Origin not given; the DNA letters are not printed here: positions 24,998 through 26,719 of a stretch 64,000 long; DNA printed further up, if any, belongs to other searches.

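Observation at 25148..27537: Membrane-anchored CYTH (triphosphate tunnel) domain coupled to a kinase-like phosphotransferase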

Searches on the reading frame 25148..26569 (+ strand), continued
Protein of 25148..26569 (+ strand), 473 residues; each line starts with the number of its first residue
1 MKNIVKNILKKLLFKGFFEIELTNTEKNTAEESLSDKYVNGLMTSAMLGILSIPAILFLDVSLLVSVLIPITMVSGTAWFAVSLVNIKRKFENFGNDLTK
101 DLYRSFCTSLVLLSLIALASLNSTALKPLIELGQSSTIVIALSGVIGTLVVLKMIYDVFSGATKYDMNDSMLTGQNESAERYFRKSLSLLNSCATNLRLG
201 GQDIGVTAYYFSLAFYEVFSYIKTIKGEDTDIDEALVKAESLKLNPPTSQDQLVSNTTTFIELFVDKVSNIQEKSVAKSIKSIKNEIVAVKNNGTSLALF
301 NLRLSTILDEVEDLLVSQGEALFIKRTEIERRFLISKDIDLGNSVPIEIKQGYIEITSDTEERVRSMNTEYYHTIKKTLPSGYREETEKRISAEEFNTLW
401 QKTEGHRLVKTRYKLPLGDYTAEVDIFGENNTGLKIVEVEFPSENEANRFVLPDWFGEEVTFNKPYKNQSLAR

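Call 23: search_protein_families(library=padloc, proteins=[L013:1645-2226:-, L013:2223-3401:-, L013:3391-4086:-, L013:4730-5008:+, L010:4749-4985:+, L010:6058-6396:+, L010:6404-7102:+, L010:7112-7816:-], max_evalue=0.01)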
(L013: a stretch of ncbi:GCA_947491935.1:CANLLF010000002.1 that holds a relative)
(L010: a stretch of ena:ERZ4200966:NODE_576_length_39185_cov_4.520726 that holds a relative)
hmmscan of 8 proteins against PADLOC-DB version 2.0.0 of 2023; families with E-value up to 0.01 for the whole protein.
L013:1645-2226:- (193 aa): 0 families

L013:2223-3401:- (392 aa): 7 families
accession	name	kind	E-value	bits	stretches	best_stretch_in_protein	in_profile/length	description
PDLC02012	SAVED5--SAVED_TIR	-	9.2e-07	26.3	1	9-96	16-96/404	-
PDLC05062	PDC-S66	-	0.00045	17.8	1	9-95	151-232/282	-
PDLC00436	ThsB1|ThsB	-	0.00071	17.1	1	8-112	37-137/183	TIR-like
PDLC00420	ThsB1|ThsB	-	0.0029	14.8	1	7-93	2-86/319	TIR-like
PDLC00431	ThsB1|ThsB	-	0.0038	15.7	1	58-93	56-91/162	TIR-like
PDLC00433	ThsB1|ThsB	-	0.0069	14.4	0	58-90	53-85/164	TIR-like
PDLC01682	Cas13a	-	0.0098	14.5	0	22-83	12-72/179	Cas13a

L013:3391-4086:- (231 aa): 0 families

L013:4730-5008:+ (92 aa): 0 families

L010:4749-4985:+ (78 aa): 0 families

L010:6058-6396:+ (112 aa): 0 families

L010:6404-7102:+ (232 aa): 0 families

L010:7112-7816:- (234 aa): 0 families

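Call 27: search_protein_families(library=pfam, alignment_id=A2, max_evalue=0.01)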
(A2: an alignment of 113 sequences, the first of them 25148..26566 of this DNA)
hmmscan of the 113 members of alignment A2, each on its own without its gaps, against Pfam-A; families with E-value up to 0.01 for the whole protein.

A. member 1, window:25148-26566:+ (473 aa): 0 families

B. families by the number of members that match (of 113 scanned): 12 families
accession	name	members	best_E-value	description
PF01928.26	CYTH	11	7.7e-08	CYTH domain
PF01027.25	Bax1-I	2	0.003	Inhibitor of apoptosis-promoting Bax1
PF13571.11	DUF4133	1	0.00071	Domain of unknown function (DUF4133)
PF18241.6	AvrM-A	1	0.0031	Flax-rust effector AvrM-A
PF00542.24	Ribosomal_L12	1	0.0032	Ribosomal protein L7/L12 C-terminal domain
PF19814.4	DUF6297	1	0.0035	Family of unknown function (DUF6297)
PF02508.19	Rnf-Nqr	1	0.005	Rnf-Nqr subunit, membrane protein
PF19174.5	DUF5856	1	0.0052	Family of unknown function (DUF5856)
PF00210.30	Ferritin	1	0.0072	Ferritin-like domain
PF10129.15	OpgC_C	1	0.0079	OpgC protein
PF05298.16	Bombinin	1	0.0081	Bombinin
PF25195.1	DPC2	1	0.0099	Diatom pyrenoid component 2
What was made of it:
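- On CYTH / triphosphate tunnel metalloenzyme superfamily: Eleven family members hit at E <= 0.01 (call 27).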

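Call 28: find_related_loci(query=A2, collection=genome_contigs, flank=6000)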
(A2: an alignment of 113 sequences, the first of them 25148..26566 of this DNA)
Query A2 (473 aa) in genome_contigs; peptide patterns used: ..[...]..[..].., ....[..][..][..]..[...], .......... (x = any residue, [..] = any of these).
63 stretches matched a pattern; 33 encode a relative of the query (tblastn E <= 1e-3); 32 distinct loci.
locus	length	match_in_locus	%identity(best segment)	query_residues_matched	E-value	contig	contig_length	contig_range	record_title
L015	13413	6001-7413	56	1-473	5e-173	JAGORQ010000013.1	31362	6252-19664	Candidatus Shapirobacteria bacterium isolate Gw_Eff_bin_278 Gw_Eff_2702_length_31362_cov_4.991772, whole genome shotgun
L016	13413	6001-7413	50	2-472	4e-153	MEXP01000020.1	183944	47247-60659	MAG: Candidatus Amesbacteria bacterium RIFCSPLOWO2_01_FULL_49_25 rifcsplowo2_01_scaffold_62, whole genome shotgun sequen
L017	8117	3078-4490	51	2-472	6e-143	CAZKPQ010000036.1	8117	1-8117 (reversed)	MAG TPA_asm: uncultured Gammaproteobacteria bacterium isolate SRP173033_co3_47 genome assembly, contig: NODE_12676_lengt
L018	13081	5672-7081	49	3-472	8e-141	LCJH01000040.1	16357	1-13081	MAG: Microgenomates group bacterium GW2011_GWA2_44_7 UW69_C0040, whole genome shotgun sequence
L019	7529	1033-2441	49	4-472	1e-111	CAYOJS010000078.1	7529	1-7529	MAG TPA_asm: uncultured Methanosarcinales archaeon isolate SRP050083_co3_649 genome assembly, contig: NODE_10940_length_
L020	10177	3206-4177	44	1-323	1e-83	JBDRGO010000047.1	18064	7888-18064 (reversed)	MAG: Candidatus Iainarchaeum archaeon isolate MEGAHIT-group-1.438 k141_3106094, whole genome shotgun sequence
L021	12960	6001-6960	45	4-323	9e-80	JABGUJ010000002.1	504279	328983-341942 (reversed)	MAG: Candidatus Woesearchaeota archaeon isolate SI034_bin151 k141_1850769, whole genome shotgun sequence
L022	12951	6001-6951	44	9-326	9e-79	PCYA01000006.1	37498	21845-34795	MAG: Candidatus Woesearchaeota archaeon CG10_big_fil_rev_8_21_14_0_10_37_12 CG10_8_21_14_0.10_scaffold_1365_c, whole gen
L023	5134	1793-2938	40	1-392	8e-79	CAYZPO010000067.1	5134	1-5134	MAG TPA_asm: uncultured Gammaproteobacteria bacterium isolate SRP167671_co1_156 genome assembly, contig: NODE_19017_leng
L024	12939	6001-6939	43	11-323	1e-76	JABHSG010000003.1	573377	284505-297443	MAG: archaeon isolate SI039_bin32 k141_1593286, whole genome shotgun sequence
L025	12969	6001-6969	40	4-327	9e-76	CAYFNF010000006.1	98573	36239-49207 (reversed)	MAG TPA_asm: uncultured Gammaproteobacteria bacterium isolate ERP019367_co2_140 genome assembly, contig: NODE_231_length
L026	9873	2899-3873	42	2-327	1e-72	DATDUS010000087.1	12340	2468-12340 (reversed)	MAG TPA_asm: Patescibacteria group bacterium isolate SMAG_U8064 k141_355165, whole genome shotgun sequence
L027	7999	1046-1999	41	5-325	5e-72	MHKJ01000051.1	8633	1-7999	MAG: Candidatus Kerfeldbacteria bacterium RIFOXYC2_FULL_38_9 rifoxyc2_full_scaffold_5051, whole genome shotgun sequence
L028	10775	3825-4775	43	10-323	1e-70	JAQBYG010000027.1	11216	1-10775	MAG: bacterium isolate casp150-mb.307 NODE_14858_length_11216_cov_0.057480, whole genome shotgun sequence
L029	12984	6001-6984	42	2-325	4e-70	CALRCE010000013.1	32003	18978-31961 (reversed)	MAG: Candidatus Peribacteria bacterium isolate Ike-50m-54 genome assembly, contig: Ike-50-c630, whole genome shotgun seq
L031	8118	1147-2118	39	4-323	4e-67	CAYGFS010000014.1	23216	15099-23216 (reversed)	MAG TPA_asm: uncultured Pseudomonadales bacterium isolate ERP113451_co1_9 genome assembly, contig: NODE_2504_length_2321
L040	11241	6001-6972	38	2-323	3e-51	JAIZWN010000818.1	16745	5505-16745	MAG: Candidatus Thiosymbion ectosymbiont of Robbea hypermnestra isolate 1385H 1071200818, whole genome shotgun sequence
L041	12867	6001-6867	38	7-293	1e-47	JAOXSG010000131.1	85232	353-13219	MAG: Cohaesibacter sp. isolate R2S4C5D_S45.004 k141_215551, whole genome shotgun sequence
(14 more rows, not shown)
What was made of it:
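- The family has a patchy distribution across CPR, DPANN and Proteobacteria (call 28).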

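Call 29: predict_structure(alignment_id=A2)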
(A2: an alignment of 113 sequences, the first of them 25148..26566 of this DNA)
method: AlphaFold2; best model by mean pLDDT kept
length: 473 residues; sequences in the alignment: 113
mean_pLDDT: 92.9   pTM: 0.77
mean pLDDT of the five models: 92.9, 92.6, 92.2, 92.2, 91.8
residues with pLDDT >= 90: 388; 70-90: 68; 50-70: 17; < 50: 0
segments of 3 or more residues with pLDDT < 50: none
pLDDT, mean of each block of 10 residues (from residue 1): 96 95 87 94 97 97 93 92 72 83 95 96 97 97 97 93 84 62 82 92 92 97 92 98 97 97 96 92 97 93 97 91 90 97 96 96 97 94 90 97 97 97 97 96 93 98 95 92
secondary structure, 60 per line:
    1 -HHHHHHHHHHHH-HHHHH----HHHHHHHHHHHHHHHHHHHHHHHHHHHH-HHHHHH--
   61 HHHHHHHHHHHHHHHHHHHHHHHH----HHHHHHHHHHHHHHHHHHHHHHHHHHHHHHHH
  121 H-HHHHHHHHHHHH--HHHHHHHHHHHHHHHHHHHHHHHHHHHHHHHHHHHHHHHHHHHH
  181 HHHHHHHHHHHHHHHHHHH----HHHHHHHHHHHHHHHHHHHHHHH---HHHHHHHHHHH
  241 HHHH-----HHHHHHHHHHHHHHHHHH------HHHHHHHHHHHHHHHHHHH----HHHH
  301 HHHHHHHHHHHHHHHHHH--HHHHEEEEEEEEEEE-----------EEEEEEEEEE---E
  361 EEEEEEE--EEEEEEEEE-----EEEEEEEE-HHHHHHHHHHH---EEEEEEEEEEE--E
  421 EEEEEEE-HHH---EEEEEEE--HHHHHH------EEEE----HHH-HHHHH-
elements in order: H2-13 H15-19 H24-51 H53-58 H61-84 H89-121 H123-134 H137-199 H204-226 H230-244 H250-267 H274-292 H297-318 H321-324 E325-335 E347-356 E360-367 E370-378 E384-391 H393-403 E407-417 E420-427 E435-441 H444-449 E456-459 H468-472
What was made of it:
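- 25148..26569 (+): Gene A: 473-aa fusion protein made of the N-module and a CYTH domain. AF2 pLDDT 92.9, pTM 0.77 (call 29).
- On CYTH / triphosphate tunnel metalloenzyme superfamily: The AF2 model has pLDDT above 90 in this region (call 29).
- Checked: The AF2 model (mean pLDDT 92.9) is all-helical up to residue 324 and then a beta-barrel (call 29).
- The model predicts a rigid junction between the N-module and CYTH (call 29).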

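Call 33: fold_search(model_id=the predicted structure, library=pdb)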
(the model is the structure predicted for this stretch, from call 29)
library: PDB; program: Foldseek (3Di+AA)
matches with E <= 10: 560; with E <= 0.001: 20
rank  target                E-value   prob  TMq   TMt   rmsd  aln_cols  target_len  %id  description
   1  2fbl_B                3.2e-13  1.00  0.25  0.71   4.6       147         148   43  The crystal structure of the hypothetical protein NE1496 (released 2005-12-20)
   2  3typ_B                6.6e-13  1.00  0.25  0.71   3.8       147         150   43  The crystal structure of the inorganic triphosphatase NE1496 (released 2012-05-09)
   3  2fbl_A                7.2e-13  1.00  0.25  0.73   3.8       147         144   43  The crystal structure of the hypothetical protein NE1496 (released 2005-12-20)
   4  3typ_A                3.3e-12  1.00  0.25  0.72   4.0       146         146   42  The crystal structure of the inorganic triphosphatase NE1496 (released 2012-05-09)
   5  2gfg_B                4.0e-05  1.00  0.22  0.53   5.0       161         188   19  Crystal structure of a putative adenylate cyclase (bh2851) from bacillus halodurans at 2.12 A resolution (released 2006-05-02)
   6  1yem_B                5.7e-05  1.00  0.21  0.54   4.1       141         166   20  Conserved hypothetical protein Pfu-838710-001 from Pyrococcus furiosus (released 2005-01-11)
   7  2gfg_A                5.9e-05  1.00  0.21  0.48   5.6       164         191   18  Crystal structure of a putative adenylate cyclase (bh2851) from bacillus halodurans at 2.12 A resolution (released 2006-05-02)
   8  1yem_A                6.2e-05  1.00  0.22  0.58   4.0       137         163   21  Conserved hypothetical protein Pfu-838710-001 from Pyrococcus furiosus (released 2005-01-11)
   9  7ns9                  9.3e-05  1.00  0.22  0.55   4.1       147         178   21  Triphosphate tunnel metalloenzyme from Sulfolobus acidocaldarius in complex with triphosphate and calcium (released 2021-06-02)
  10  2dc4_A                1.4e-04  1.00  0.21  0.55   4.2       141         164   19  Structure of PH1012 protein from Pyrococcus Horikoshii OT3 (released 2006-06-28)
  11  7nsd                  2.1e-04  1.00  0.21  0.51   4.2       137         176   21  Triphosphate tunnel metalloenzyme from Sulfolobus acidocaldarius in complex with ATP and calcium (released 2021-06-02)
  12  2gfg_C                2.1e-04  1.00  0.22  0.51   5.0       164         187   18  Crystal structure of a putative adenylate cyclase (bh2851) from bacillus halodurans at 2.12 A resolution (released 2006-05-02)
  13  3sy3_C                4.1e-04  1.00  0.21  0.54   5.6       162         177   15  GBAA_1210 protein, a putative adenylate cyclase, from Bacillus anthracis (released 2011-07-27)
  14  7nsa                  4.3e-04  1.00  0.24  0.61   4.4       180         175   19  Triphosphate tunnel metalloenzyme from Sulfolobus acidocaldarius in complex with pyrophosphate and calcium (released 2021-06-02)
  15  3sy3_D                4.7e-04  1.00  0.21  0.51   6.0       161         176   16  GBAA_1210 protein, a putative adenylate cyclase, from Bacillus anthracis (released 2011-07-27)
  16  7z67                  5.1e-04  1.00  0.20  0.23  15.1       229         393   10  Crystal structure of the tandem kinase & triphosphate tunnel metalloenzyme domain module of the TTM1 protein from Arabid (released 2022-03-23)
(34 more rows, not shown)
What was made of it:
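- On CYTH / triphosphate tunnel metalloenzyme superfamily: Foldseek finds 2FBL/3TYP at E 3e-13, TM(target) 0.71-0.73, followed by SaTTM, CyaB, AtTTM3 and ThTPase (call 33).
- Closest known: Arabidopsis TTM1/TTM2. Same: It appears as a weak Foldseek hit (call 33).
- Plants have a kinase plus TTM plus membrane-anchor protein, AtTTM1 (7z67), as a weak Foldseek hit (call 33). CyaB structures are Foldseek hits at E around 1e-3 (call 33).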

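Call 61: search_protein_families(library=pfam, proteins=[L040:4173-5801:+, L041:7114-7671:-, L016:4859-5905:+, L025:5028-5828:-, L040:7307-8263:+, L041:7738-8700:-, L014:3226-4743:-, L025:7017-7964:+, L031:2145-2768:+, L018:7203-7607:+], max_evalue=0.01)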
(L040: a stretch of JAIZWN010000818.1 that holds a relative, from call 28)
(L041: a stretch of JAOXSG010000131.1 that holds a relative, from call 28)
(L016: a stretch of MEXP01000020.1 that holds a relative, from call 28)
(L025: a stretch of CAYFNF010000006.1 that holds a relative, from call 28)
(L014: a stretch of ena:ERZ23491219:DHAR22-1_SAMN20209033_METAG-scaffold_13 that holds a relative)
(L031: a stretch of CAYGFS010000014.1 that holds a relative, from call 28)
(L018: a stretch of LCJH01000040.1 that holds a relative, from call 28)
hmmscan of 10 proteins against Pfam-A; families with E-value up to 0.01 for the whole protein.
L040:4173-5801:+ (542 aa): 0 families

L041:7114-7671:- (185 aa): 0 families

L016:4859-5905:+ (348 aa): 1 family
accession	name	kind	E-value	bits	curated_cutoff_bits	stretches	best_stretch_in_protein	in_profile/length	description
PF00248.27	Aldo_ket_red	-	3.3e-54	184.4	24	1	15-325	1-289/291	Aldo/keto reductase family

L025:5028-5828:- (266 aa): 3 families
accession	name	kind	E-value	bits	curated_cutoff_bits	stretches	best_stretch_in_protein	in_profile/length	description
PF01978.25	TrmB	-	4.8e-14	52.4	25.6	1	9-74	3-67/68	Sugar-specific transcriptional regulator TrmB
PF01047.28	MarR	-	0.0011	19.3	24.6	1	26-64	15-53/59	MarR family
PF03551.20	PadR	-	0.0014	19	27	1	38-66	27-55/75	Transcriptional regulator PadR-like family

L040:7307-8263:+ (318 aa): 1 family
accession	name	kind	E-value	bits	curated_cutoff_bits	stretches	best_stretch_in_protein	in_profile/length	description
PF04049.19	ANAPC8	-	0.0047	16.9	23.8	1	255-299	150-196/267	Anaphase promoting complex subunit 8 / Cdc23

L041:7738-8700:- (320 aa): 0 families

L014:3226-4743:- (505 aa): 1 family
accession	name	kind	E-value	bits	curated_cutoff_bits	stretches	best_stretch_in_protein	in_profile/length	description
PF25819.1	Nal1_C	-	0.00013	21.6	26.1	0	306-370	153-212/268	Nal1 C-terminal domain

L025:7017-7964:+ (315 aa): 0 families

L031:2145-2768:+ (207 aa): 0 families

L018:7203-7607:+ (134 aa): 0 families

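Call 64: list_cluster_members(proteins=[P0001, P0115, P0029, P0109])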
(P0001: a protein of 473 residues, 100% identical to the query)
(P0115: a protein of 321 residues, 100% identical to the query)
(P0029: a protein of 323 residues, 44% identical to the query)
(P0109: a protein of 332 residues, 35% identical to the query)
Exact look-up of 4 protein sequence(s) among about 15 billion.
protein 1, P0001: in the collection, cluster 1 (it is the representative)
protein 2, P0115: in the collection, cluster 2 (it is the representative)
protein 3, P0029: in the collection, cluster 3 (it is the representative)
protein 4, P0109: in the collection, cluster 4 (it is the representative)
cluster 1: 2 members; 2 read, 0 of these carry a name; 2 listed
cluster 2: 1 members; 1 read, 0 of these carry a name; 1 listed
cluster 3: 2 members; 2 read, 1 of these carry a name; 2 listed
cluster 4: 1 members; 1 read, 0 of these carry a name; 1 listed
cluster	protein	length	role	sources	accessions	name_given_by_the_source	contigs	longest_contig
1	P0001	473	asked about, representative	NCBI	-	-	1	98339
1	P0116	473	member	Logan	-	-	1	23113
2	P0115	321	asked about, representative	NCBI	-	-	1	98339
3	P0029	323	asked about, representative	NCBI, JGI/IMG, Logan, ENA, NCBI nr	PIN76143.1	hypothetical protein COV18_00830 [Candidatus Woesearchaeota archaeon ... | MAG: hypothetical protein COV18_00830 [Candidatus Woesearchaeota archaeon ...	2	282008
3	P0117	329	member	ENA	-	-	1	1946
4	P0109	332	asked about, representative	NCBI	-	-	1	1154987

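Call 65: find_encoding_contigs(protein=P0116, flank=8000, max_places=2)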
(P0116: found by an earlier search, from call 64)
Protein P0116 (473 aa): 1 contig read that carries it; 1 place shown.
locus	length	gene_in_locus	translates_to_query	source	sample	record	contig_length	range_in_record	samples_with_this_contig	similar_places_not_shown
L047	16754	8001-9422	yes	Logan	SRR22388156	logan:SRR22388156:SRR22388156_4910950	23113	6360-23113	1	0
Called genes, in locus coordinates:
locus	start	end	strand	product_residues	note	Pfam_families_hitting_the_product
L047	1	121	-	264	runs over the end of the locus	-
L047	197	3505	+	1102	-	PF02811:PHP, PF07733:DNA_pol3_alpha, PF17657:DNA_pol3_finger, PF14579:HHH_6, PF01336:tRNA_anti-codon (weak)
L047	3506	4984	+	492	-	PF01541:GIY-YIG (weak), PF27096:UvrC_M, PF02151:UVR (weak), PF08459:UvrC_RNaseH_dom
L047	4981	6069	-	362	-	-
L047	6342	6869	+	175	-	PF01931:NTPase_I-T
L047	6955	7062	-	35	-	-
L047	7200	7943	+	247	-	PF00106:adh_short, PF01370:Epimerase (weak), PF08659:KR, PF13561:adh_short_C2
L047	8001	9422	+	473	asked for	-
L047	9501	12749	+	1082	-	PF16656:Pur_ac_phosph_N (weak)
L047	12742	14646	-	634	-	PF00270:DEAD (faint), PF04851:ResIII, PF17757:UvrB_inter, PF27431:UvrB_3rd, PF00271:Helicase_C, PF12344:UvrB, PF02151:UVR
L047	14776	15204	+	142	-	PF11969:DcpS_C (weak), PF01230:HIT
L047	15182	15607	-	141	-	-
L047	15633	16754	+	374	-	?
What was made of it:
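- Tried and rejected: A >90% identical cluster member (P0116) provided the decisive collinear locus instead (calls 64, 65).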
